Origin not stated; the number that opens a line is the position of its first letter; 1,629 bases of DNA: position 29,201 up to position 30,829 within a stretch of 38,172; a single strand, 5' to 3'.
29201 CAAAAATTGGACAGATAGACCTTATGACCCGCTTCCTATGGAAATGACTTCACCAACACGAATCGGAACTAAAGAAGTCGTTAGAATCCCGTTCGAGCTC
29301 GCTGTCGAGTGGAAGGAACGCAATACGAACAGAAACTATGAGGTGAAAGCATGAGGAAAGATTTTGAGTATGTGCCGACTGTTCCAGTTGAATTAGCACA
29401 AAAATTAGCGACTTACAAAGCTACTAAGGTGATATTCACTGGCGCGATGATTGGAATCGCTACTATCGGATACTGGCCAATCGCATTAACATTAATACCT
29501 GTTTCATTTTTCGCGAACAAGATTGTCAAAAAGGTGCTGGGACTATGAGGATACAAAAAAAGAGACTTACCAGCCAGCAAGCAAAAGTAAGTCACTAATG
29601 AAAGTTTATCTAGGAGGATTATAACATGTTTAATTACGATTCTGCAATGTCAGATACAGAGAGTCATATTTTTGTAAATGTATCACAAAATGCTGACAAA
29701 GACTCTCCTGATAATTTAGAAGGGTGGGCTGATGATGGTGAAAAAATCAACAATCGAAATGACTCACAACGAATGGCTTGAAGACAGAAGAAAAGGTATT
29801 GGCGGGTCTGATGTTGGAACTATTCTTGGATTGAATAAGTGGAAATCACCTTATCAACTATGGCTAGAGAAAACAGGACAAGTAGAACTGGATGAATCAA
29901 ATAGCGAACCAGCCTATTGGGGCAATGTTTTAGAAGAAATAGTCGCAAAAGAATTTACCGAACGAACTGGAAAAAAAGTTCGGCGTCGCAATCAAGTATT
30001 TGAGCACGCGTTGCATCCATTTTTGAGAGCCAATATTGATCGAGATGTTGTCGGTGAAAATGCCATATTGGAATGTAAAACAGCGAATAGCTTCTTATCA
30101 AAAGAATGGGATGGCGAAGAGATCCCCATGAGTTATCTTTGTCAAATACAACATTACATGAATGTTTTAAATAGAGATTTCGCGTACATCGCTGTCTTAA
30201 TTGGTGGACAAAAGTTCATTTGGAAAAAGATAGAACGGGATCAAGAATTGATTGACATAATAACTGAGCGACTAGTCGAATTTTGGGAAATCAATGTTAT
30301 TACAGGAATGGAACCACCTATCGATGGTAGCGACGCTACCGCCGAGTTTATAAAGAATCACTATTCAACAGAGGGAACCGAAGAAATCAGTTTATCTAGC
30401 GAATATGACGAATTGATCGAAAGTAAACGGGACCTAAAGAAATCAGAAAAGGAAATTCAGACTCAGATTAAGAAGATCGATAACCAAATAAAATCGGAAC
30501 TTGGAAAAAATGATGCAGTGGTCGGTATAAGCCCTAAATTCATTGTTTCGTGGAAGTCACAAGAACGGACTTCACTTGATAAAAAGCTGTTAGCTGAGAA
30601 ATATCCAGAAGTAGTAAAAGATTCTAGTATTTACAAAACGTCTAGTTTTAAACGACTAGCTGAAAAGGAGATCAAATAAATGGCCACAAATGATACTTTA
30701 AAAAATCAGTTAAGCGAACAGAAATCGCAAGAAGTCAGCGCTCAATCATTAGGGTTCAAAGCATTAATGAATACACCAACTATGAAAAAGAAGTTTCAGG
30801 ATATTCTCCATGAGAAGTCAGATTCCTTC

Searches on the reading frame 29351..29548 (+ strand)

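Call 86: search_protein_families(library=pfam, proteins=[window:29351-29548:+], max_evalue=0.05)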
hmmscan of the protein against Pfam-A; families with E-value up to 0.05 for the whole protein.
window:29351-29548:+ (65 aa): 0 families

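Call 87: search_protein_families(library=phrogs, proteins=[window:29351-29548:+], max_evalue=0.01)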
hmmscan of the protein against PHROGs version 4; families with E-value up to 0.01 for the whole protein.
window:29351-29548:+ (65 aa): 1 family
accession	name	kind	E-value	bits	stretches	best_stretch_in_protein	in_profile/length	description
phrog_33733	-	unknown function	5.1e-07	30.8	1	1-58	1-56/62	-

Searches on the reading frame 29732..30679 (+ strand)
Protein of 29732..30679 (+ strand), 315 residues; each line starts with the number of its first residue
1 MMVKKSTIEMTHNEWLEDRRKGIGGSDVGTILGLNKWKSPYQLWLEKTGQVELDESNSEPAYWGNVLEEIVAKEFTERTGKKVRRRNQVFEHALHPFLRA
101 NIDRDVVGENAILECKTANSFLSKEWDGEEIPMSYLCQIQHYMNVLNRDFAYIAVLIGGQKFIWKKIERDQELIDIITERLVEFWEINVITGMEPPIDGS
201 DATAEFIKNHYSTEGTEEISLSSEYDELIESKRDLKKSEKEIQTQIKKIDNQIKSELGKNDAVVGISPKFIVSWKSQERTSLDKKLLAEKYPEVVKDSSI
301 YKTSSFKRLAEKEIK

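Call 87: search_protein_families(library=phrogs, proteins=[window:29732-30679:+], max_evalue=0.01)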
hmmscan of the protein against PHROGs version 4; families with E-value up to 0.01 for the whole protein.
window:29732-30679:+ (315 aa): 7 families
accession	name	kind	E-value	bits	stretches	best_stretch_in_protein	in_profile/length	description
phrog_434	-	DNA, RNA and nucleotide metabolism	7.3e-116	388.4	1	2-314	47-364/372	RecE-like recombination exonuclease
phrog_34741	-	DNA, RNA and nucleotide metabolism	1e-19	71.5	1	235-314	1-80/81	endonuclease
phrog_149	-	DNA, RNA and nucleotide metabolism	8.5e-10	38.6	1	4-247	593-855/1242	exonuclease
phrog_1956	-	unknown function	7.9e-08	33.4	1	225-297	7-78/93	-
phrog_19855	-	head and packaging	1.4e-06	27.2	1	7-171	461-620/1257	virion structural protein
phrog_8474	-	unknown function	0.0016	19.2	1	13-35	25-47/48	-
phrog_1990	-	DNA, RNA and nucleotide metabolism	0.0055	17.1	1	63-183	73-206/290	Cas4-domain exonuclease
